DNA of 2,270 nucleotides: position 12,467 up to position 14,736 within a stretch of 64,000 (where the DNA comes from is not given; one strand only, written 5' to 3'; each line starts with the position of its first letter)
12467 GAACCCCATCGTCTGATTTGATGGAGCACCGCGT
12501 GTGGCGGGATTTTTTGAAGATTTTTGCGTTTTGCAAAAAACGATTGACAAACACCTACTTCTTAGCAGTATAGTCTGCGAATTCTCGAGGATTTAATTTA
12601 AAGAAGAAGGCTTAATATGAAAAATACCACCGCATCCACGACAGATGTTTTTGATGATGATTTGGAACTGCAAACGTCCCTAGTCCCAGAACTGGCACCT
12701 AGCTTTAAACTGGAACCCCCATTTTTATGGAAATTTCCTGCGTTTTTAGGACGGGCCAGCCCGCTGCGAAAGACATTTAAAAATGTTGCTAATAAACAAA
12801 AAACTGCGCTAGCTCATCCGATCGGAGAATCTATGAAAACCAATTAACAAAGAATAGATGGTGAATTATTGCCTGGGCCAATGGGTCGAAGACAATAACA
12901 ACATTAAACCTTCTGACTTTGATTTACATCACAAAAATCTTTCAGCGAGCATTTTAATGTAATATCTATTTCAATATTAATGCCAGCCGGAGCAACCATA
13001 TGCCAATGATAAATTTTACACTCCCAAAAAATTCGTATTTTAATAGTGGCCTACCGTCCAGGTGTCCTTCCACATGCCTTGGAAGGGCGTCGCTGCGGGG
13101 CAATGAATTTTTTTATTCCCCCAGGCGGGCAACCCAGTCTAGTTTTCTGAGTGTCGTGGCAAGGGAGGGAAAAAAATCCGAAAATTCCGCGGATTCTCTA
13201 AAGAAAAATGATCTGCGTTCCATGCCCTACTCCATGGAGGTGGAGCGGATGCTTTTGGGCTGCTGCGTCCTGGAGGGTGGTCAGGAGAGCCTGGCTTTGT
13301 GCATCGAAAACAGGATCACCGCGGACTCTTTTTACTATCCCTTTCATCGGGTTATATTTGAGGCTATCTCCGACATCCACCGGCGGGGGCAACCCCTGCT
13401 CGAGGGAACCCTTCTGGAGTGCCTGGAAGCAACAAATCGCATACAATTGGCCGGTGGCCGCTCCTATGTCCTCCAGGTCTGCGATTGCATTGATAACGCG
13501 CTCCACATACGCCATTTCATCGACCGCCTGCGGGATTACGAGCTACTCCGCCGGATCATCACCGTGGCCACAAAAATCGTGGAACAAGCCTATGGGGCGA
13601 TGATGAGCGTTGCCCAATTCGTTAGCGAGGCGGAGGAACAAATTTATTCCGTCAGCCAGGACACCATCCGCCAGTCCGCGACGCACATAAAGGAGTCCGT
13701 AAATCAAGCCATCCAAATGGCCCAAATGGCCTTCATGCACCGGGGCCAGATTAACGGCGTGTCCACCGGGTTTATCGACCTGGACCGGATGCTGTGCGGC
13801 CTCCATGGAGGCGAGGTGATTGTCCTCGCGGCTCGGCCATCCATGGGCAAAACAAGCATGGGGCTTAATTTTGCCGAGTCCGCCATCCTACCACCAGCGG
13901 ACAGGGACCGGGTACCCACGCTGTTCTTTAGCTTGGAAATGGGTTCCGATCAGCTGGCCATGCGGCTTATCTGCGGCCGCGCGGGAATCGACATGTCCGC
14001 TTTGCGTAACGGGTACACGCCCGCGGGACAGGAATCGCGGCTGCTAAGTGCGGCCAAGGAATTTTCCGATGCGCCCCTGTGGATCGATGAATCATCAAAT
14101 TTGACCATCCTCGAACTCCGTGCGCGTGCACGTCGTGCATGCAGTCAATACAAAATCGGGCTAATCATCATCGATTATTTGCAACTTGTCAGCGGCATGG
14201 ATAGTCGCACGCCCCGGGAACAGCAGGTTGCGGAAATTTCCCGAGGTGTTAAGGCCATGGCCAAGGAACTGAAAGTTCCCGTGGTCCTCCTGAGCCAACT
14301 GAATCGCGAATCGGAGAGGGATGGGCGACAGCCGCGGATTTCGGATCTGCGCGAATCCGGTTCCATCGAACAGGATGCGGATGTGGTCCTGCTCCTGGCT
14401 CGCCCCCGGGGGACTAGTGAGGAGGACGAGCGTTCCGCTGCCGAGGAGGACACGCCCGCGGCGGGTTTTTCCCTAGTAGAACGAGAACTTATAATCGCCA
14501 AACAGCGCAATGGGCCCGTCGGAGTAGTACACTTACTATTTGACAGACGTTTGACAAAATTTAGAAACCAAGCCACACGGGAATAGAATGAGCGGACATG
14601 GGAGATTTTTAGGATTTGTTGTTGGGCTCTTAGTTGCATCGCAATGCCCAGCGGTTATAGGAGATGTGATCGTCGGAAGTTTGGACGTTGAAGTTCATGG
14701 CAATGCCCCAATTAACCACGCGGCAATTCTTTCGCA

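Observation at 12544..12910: Dispersed promoter-palindrome-SD-small-ORF cassette: copy 1 of at least four in 64 kb, no family I can name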

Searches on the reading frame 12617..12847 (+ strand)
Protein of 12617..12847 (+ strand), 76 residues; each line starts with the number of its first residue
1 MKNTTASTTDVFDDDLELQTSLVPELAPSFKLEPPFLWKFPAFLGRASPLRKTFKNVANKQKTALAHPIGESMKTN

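Call 35: search_protein_families(library=pfam, proteins=[window:12617-12844:+], max_evalue=10)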
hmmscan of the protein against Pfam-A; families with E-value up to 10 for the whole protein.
seq(76 aa): 0 families

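Call 36: search_protein_families(library=ncbifam, proteins=[window:12617-12844:+], max_evalue=10)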
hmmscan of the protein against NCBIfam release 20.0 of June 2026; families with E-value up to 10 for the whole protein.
seq(76 aa): 0 families

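Call 42: find_homologous_proteins(query=A5, max_evalue=0.001)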
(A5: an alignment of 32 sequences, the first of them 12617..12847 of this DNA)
Query A5 (32 sequences) (76 aa, profile of the alignment): 43 proteins with E <= 0.001 among 1462 candidates.
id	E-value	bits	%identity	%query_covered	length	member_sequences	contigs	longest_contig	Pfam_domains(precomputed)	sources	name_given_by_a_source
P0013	2.0e-32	129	45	100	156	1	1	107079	-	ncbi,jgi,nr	ncbi:MAG: hypothetical protein LBB26_01880 [Puniceicoccales bacterium]|jgi:hypothetical protein|nr:h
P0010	1.4e-30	124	51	66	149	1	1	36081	-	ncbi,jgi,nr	ncbi:MAG: hypothetical protein LBB26_00040 [Puniceicoccales bacterium]|jgi:hypothetical protein|nr:h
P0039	2.8e-30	123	72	51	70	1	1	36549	-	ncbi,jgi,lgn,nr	ncbi:MAG: hypothetical protein LBB26_03640 [Puniceicoccales bacterium]|jgi:hypothetical protein|nr:h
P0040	4.5e-29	119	62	66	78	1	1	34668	-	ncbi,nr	ncbi:MAG: hypothetical protein LBB26_00195 [Puniceicoccales bacterium]|nr:hypothetical protein [Puni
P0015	1.3e-27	114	50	97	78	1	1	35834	-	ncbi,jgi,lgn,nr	ncbi:MAG: hypothetical protein LBB26_04180 [Puniceicoccales bacterium]|jgi:hypothetical protein|nr:h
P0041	8.3e-27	111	51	86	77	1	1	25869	-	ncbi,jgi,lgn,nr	ncbi:MAG: hypothetical protein LBB26_04000 [Puniceicoccales bacterium]|jgi:hypothetical protein|nr:h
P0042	1.5e-26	111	55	66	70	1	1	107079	-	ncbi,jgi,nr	ncbi:MAG: hypothetical protein LBB26_02205 [Puniceicoccales bacterium]|jgi:hypothetical protein|nr:h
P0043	2.2e-26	110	64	66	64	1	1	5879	-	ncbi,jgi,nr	ncbi:MAG: hypothetical protein LBB26_04445 [Puniceicoccales bacterium]|jgi:hypothetical protein|nr:h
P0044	3.2e-26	110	100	100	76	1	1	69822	-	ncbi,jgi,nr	ncbi:MAG: hypothetical protein LBB26_02485 [Puniceicoccales bacterium]|jgi:hypothetical protein|nr:h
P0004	5.8e-26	109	66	66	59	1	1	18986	-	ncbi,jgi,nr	ncbi:MAG: hypothetical protein LBB26_00320 [Puniceicoccales bacterium]|jgi:hypothetical protein|nr:h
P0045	3.9e-25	106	58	66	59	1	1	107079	-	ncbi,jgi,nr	ncbi:MAG: hypothetical protein LBB26_02155 [Puniceicoccales bacterium]|jgi:hypothetical protein|nr:h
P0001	4.4e-25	106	54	63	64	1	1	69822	-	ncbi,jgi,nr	ncbi:MAG: hypothetical protein LBB26_02755 [Puniceicoccales bacterium]|jgi:hypothetical protein|nr:h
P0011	5.1e-25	106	57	66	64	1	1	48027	-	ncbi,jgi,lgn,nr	ncbi:MAG: hypothetical protein LBB26_00465 [Puniceicoccales bacterium]|jgi:hypothetical protein|nr:h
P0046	5.2e-25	106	51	66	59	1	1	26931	-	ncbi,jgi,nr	ncbi:MAG: hypothetical protein LBB26_00885 [Puniceicoccales bacterium]|jgi:hypothetical protein|nr:h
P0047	6.9e-25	105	60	79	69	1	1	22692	-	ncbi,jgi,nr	ncbi:MAG: hypothetical protein LBB26_01475 [Puniceicoccales bacterium]|jgi:hypothetical protein|nr:h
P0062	3.8e-8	51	33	100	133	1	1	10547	-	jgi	jgi:hypothetical protein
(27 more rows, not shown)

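Call 44: find_encoding_contigs(protein=P0039, flank=10000, max_places=5)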
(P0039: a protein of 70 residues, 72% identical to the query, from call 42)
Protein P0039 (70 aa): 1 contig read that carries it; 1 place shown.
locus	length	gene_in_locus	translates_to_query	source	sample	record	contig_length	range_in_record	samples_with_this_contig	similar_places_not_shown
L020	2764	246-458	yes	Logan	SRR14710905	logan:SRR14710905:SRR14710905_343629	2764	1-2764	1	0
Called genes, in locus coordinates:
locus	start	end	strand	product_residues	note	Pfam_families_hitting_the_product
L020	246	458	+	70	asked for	-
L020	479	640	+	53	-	-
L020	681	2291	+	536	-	PF02163:Peptidase_M50, PF14685:PDZ_Tricorn (faint), PF00595:PDZ (weak), PF13180:PDZ_2 (weak), PF17820:PDZ_6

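Call 48: find_encoding_contigs(protein=P0062, flank=10000, max_places=5)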
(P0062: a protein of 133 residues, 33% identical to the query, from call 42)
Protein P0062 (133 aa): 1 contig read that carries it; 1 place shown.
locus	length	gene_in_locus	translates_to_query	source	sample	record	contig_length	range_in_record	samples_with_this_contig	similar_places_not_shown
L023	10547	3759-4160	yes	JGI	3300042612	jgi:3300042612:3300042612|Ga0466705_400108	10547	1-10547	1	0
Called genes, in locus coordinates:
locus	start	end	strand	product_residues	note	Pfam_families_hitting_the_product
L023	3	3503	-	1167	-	?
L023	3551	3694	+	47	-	-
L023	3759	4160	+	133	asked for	-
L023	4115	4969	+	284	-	PF02527:GidB, PF13847:Methyltransf_31, PF13649:Methyltransf_25 (weak)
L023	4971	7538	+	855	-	PF01751:Toprim, PF01131:Topoisom_bac, PF13342:Toprim_Crpt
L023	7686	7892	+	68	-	-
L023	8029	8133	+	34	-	-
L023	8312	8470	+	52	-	-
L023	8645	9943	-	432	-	-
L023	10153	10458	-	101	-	-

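Call 78: search_protein_families(library=pfam, proteins=[L023:8645-9943:-, L023:10153-10458:-], max_evalue=0.01)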
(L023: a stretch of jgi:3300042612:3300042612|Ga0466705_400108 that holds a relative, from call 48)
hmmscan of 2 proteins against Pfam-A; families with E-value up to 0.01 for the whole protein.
L023:8645-9943:- (432 aa): 0 families

L023:10153-10458:- (101 aa): 0 families

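Call 88: predict_structure(alignment_id=A7)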
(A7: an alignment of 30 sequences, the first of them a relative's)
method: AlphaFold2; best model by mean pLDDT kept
length: 64 residues; sequences in the alignment: 30
mean_pLDDT: 54.2   pTM: 0.13
mean pLDDT of the five models: 54.2, 54.1, 50.5, 48.6, 48.5
residues with pLDDT >= 90: 0; 70-90: 0; 50-70: 58; < 50: 6
segments of 3 or more residues with pLDDT < 50: 1-3
pLDDT, mean of each block of 10 residues (from residue 1): 50 54 52 55 57 57 54
secondary structure, 60 per line:
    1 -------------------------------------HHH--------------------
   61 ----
elements in order:

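Call 113: search_protein_families(library=phrogs, proteins=[window:12617-12847:+], max_evalue=1)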
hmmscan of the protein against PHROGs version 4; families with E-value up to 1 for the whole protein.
window:12617-12847:+ (76 aa): 0 families

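Call 114: search_protein_families(library=padloc, proteins=[window:12617-12847:+], max_evalue=1)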
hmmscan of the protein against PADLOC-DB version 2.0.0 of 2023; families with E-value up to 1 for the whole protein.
window:12617-12847:+ (76 aa): 0 families

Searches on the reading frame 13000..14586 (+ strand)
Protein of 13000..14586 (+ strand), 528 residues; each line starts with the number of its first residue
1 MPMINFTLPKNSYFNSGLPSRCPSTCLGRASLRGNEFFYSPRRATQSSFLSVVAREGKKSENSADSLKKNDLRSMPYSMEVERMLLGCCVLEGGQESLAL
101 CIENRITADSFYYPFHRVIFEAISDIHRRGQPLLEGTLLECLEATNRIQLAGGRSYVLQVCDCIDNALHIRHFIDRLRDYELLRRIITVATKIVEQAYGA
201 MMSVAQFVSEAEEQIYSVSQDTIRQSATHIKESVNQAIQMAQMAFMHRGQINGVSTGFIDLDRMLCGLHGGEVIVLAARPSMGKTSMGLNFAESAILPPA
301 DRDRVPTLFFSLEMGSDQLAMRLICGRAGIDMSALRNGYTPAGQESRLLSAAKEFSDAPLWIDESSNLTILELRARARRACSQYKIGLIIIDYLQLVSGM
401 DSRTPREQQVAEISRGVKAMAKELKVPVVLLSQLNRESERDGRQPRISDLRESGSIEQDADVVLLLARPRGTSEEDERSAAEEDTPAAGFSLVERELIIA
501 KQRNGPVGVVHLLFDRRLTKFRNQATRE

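Call 14: find_encoding_contigs(protein=window:13000-14586:+, flank=10000, max_places=4)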
Protein window:13000-14586:+ (528 aa): 1 contig read that carries it; 1 place shown.
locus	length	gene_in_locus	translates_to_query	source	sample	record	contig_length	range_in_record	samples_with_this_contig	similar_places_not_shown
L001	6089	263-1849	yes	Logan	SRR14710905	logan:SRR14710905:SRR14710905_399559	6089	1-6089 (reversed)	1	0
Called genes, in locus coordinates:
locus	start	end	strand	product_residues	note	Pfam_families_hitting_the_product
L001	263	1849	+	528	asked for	PF00772:DnaB, PF03796:DnaB_C, PF13481:AAA_25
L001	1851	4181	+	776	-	PF08478:POTRA_1 (faint), PF07244:POTRA, PF08479:POTRA_2 (faint), PF07244:POTRA, PF01103:Omp85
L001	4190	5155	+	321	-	PF00456:Transketolase_N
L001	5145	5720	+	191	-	PF03602:Cons_hypoth95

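Call 70: find_homologous_proteins(query=window:13225-14586:+, max_evalue=1e-100)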
Query window:13225-14586:+ (453 aa): 1302 proteins with E <= 1e-100 among 8000 candidates; the best 120 are listed.
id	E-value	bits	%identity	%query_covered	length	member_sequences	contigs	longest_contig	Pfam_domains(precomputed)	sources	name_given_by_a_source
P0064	9.3e-294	992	100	100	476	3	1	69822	PF03796.22,PF00772.27,PF13481.13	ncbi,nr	ncbi:MAG: replicative DNA helicase [Puniceicoccales bacterium]|nr:replicative DNA helicase [Puniceic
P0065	6.7e-271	917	91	100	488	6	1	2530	PF03796.22,PF00772.27,PF13481.13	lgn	-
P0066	1.0e-265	899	89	100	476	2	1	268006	PF03796.22,PF00772.27,PF13481.13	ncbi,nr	ncbi:MAG: replicative DNA helicase [Puniceicoccales bacterium]|nr:replicative DNA helicase [Puniceic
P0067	6.6e-265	897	89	99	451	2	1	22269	PF06745.20,PF03796.22,PF00772.27,PF13481.13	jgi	jgi:replicative DNA helicase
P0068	8.5e-221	751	75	100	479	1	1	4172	PF03796.22,PF00772.27,PF13481.13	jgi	jgi:replicative DNA helicase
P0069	4.7e-172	591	60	99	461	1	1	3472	PF03796.22,PF00772.27,PF13481.13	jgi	jgi:replicative DNA helicase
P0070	5.4e-171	587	61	99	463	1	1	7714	PF03796.22,PF00772.27,PF13481.13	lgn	-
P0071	6.1e-168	577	57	99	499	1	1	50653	PF03796.22,PF00772.27,PF13481.13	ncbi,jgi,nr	ncbi:MAG: replicative DNA helicase [Puniceicoccales bacterium]|jgi:replicative DNA helicase|nr:repli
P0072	4.9e-165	568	58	99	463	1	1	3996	PF03796.22,PF00772.27,PF13481.13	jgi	jgi:replicative DNA helicase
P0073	1.1e-163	563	58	98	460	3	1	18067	PF06745.20,PF03796.22,PF00772.27,PF13481.13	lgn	-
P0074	8.7e-163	560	59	99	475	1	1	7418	PF03796.22,PF00772.27,PF13481.13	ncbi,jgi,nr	ncbi:MAG: replicative DNA helicase [Puniceicoccales bacterium]|jgi:replicative DNA helicase|nr:repli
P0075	9.2e-160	550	57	99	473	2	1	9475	PF03796.22,PF00772.27,PF13481.13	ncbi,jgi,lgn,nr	ncbi:MAG: replicative DNA helicase [Puniceicoccales bacterium]|jgi:replicative DNA helicase|nr:repli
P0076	1.4e-158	547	56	99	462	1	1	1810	PF03796.22,PF00772.27,PF13481.13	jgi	jgi:replicative DNA helicase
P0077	2.8e-158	546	57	99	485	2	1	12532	PF03796.22,PF00772.27,PF13481.13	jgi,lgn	jgi:replicative DNA helicase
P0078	6.3e-157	541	57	99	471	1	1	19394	PF03796.22,PF00772.27,PF13481.13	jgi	jgi:replicative DNA helicase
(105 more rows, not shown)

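Call 71: find_encoding_contigs(protein=P0067, flank=10000, max_places=3)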
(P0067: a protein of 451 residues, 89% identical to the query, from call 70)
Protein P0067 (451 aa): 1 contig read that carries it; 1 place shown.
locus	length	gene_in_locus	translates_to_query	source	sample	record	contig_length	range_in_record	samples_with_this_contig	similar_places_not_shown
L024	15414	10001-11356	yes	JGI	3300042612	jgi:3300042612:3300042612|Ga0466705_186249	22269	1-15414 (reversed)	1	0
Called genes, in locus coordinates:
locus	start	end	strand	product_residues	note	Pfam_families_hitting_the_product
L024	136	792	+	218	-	PF09588:YqaJ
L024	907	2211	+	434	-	PF04413:Glycos_transf_N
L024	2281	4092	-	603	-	-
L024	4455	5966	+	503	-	-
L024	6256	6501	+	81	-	-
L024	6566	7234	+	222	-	PF01386:Ribosomal_L25p, PF14693:Ribosomal_TL5_C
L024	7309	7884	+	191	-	PF01195:Pept_tRNA_hydro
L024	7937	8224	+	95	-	PF01250:Ribosomal_S6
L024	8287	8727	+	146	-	PF00436:SSB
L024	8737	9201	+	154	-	PF01281:Ribosomal_L9_N, PF03948:Ribosomal_L9_C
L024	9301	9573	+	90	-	-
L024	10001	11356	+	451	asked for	PF00772:DnaB, PF03796:DnaB_C, PF06745:ATPase (faint), PF13481:AAA_25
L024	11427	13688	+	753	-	PF08478:POTRA_1 (faint), PF07244:POTRA, PF08479:POTRA_2 (faint), PF07244:POTRA, PF01103:Omp85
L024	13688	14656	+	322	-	PF00456:Transketolase_N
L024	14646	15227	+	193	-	PF03602:Cons_hypoth95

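Call 72: find_encoding_contigs(protein=P0066, flank=10000, max_places=3)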
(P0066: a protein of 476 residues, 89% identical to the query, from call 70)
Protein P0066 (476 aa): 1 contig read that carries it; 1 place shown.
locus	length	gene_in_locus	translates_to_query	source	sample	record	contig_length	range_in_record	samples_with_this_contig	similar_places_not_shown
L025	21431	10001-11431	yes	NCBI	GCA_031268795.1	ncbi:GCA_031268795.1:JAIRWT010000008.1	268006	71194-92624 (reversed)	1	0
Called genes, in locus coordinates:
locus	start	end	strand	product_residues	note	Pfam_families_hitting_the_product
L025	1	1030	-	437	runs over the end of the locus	PF02646:RmuC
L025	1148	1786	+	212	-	-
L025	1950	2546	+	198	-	PF01832:Glucosaminidase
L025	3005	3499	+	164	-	-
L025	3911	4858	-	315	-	-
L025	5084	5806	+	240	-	PF01386:Ribosomal_L25p, PF14693:Ribosomal_TL5_C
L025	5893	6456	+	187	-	PF01195:Pept_tRNA_hydro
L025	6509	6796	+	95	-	PF01250:Ribosomal_S6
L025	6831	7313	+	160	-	PF00436:SSB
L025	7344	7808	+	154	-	PF01281:Ribosomal_L9_N, PF03948:Ribosomal_L9_C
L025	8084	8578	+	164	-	-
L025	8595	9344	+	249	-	-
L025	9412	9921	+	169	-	-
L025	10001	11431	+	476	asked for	PF00772:DnaB, PF03796:DnaB_C, PF13481:AAA_25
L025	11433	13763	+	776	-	PF08478:POTRA_1 (faint), PF07244:POTRA, PF08479:POTRA_2 (faint), PF07244:POTRA, PF01103:Omp85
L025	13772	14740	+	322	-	PF00456:Transketolase_N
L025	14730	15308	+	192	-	PF03602:Cons_hypoth95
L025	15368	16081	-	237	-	PF20772:TACO1_YebC_N, PF01709:Transcrip_reg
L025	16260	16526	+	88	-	PF01165:Ribosomal_S21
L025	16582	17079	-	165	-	-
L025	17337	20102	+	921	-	-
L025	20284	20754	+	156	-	PF00383:dCMP_cyt_deam_1, PF14437:MafB19-deam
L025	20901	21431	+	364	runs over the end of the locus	PF03462:PCRF, PF00472:RF-1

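Call 78: search_protein_families(library=pfam, proteins=[L025:8084-8578:+, L025:8595-9344:+, L025:9412-9921:+, L024:2281-4092:-, L024:4455-5966:+], max_evalue=0.01)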
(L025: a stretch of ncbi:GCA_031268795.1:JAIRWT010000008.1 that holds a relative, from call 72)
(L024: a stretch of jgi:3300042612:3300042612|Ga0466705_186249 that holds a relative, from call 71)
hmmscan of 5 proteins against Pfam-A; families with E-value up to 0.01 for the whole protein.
L025:8084-8578:+ (164 aa): 0 families

L025:8595-9344:+ (249 aa): 0 families

L025:9412-9921:+ (169 aa): 0 families

L024:2281-4092:- (603 aa): 0 families

L024:4455-5966:+ (503 aa): 0 families

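Call 101: find_encoding_contigs(protein=P0068, flank=10000, max_places=3)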
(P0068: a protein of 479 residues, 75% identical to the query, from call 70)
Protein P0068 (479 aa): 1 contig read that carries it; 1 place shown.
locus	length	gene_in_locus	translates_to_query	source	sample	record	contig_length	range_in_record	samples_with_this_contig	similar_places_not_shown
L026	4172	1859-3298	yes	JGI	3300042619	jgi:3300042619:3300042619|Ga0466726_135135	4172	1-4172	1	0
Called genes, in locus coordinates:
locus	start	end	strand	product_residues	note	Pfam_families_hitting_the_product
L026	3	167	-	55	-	?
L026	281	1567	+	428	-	PF08245:Mur_ligase_M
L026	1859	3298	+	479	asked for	PF00772:DnaB, PF03796:DnaB_C, PF13481:AAA_25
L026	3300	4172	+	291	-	?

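Call 102: find_encoding_contigs(protein=P0065, flank=10000, max_places=6)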
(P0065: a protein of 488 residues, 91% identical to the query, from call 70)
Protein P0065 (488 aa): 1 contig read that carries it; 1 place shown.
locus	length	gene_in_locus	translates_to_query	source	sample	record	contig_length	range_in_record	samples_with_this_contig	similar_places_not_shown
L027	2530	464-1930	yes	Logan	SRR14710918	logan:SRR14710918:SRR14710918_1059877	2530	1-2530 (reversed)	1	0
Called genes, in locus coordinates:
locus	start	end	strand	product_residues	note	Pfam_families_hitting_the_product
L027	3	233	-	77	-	?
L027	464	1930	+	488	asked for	PF00772:DnaB, PF03796:DnaB_C, PF13481:AAA_25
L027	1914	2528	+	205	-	?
